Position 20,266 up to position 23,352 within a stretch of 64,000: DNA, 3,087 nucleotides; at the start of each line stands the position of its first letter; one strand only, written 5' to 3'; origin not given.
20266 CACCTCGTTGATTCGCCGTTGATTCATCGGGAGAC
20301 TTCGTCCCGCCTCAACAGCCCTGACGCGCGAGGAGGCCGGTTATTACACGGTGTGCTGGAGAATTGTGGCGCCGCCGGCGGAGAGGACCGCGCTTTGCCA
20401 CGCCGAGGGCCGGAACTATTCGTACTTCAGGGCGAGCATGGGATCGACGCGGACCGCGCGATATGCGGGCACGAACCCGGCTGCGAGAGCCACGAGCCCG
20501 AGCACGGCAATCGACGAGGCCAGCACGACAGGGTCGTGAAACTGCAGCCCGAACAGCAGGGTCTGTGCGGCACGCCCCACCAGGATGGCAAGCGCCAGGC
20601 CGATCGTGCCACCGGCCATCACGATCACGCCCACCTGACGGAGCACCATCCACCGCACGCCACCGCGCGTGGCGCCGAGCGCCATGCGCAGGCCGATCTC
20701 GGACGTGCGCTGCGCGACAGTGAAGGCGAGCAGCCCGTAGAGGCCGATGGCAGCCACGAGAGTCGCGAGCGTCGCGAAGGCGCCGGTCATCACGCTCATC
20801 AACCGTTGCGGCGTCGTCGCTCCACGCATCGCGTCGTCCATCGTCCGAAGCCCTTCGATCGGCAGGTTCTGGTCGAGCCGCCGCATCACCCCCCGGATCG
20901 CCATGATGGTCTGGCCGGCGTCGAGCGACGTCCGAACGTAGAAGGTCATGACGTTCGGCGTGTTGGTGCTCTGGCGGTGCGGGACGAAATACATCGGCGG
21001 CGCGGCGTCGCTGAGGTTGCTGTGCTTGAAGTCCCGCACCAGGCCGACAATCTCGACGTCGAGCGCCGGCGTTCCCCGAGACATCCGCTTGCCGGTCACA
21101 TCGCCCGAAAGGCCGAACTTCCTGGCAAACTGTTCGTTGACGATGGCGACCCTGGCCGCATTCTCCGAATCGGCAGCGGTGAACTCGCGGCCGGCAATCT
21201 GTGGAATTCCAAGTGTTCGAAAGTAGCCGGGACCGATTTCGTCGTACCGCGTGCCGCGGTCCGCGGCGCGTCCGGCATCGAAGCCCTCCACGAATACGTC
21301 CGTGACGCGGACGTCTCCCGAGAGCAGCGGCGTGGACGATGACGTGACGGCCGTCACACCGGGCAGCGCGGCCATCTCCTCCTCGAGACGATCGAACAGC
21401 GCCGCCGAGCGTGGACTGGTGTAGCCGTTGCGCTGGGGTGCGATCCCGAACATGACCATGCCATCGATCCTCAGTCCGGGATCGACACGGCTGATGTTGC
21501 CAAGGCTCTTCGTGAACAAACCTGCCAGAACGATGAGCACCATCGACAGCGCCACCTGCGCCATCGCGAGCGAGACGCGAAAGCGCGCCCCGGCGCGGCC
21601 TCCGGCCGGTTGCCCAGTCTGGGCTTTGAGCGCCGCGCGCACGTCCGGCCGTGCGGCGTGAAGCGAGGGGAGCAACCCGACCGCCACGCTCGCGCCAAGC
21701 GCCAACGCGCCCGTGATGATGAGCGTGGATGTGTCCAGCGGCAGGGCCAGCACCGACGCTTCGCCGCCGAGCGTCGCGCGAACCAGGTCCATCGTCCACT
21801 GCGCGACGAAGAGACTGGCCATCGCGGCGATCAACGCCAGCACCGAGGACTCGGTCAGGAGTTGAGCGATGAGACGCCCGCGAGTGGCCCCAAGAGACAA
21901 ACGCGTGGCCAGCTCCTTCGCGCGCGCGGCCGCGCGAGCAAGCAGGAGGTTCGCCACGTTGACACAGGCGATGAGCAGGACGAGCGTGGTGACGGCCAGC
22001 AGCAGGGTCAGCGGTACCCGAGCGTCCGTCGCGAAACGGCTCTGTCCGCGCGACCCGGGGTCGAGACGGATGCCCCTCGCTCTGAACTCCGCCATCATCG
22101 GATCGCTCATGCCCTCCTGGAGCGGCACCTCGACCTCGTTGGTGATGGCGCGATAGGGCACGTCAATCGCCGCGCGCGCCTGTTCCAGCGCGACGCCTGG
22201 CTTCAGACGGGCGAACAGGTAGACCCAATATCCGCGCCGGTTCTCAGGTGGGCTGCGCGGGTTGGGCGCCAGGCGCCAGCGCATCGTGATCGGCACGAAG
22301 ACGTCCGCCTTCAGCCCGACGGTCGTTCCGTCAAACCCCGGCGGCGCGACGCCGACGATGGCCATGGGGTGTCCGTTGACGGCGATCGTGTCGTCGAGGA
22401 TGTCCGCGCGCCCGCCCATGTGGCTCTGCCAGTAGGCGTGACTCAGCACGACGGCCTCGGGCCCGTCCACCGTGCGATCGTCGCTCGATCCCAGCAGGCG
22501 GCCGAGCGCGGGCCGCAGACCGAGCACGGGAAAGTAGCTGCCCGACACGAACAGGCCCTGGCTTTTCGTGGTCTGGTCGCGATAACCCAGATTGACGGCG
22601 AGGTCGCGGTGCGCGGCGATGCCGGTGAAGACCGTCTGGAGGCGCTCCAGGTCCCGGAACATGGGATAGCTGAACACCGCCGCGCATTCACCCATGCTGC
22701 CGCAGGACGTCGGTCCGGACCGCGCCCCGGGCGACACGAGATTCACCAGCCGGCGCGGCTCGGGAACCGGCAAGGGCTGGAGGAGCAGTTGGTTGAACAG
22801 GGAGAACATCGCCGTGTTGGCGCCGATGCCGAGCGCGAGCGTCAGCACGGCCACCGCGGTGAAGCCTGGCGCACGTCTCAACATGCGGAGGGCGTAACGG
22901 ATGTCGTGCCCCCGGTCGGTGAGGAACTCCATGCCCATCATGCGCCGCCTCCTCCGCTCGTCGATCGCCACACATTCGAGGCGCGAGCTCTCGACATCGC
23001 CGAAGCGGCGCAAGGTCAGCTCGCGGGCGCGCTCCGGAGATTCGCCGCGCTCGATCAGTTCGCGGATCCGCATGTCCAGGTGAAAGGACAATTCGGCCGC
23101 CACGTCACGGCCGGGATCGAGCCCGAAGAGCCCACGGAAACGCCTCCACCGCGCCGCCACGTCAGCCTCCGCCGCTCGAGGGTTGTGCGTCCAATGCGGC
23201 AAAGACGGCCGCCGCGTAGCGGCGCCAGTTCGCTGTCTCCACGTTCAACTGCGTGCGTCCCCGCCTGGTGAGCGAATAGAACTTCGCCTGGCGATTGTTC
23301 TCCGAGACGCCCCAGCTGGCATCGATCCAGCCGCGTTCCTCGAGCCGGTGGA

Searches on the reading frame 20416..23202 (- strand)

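Call 3: search_protein_families(library=pfam, proteins=[window:20416-23202:-], max_evalue=0.01)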
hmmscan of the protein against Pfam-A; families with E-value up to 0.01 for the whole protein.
window:20416-23202:- (928 aa): 2 families
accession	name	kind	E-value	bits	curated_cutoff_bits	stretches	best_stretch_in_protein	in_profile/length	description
PF12704.14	MacB_PCD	-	1.8e-35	123.5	27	2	115-347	1-205/207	MacB-like periplasmic core domain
PF02687.27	FtsX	-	5.7e-25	88.1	25.5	2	808-921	2-120/120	FtsX-like permease C-terminal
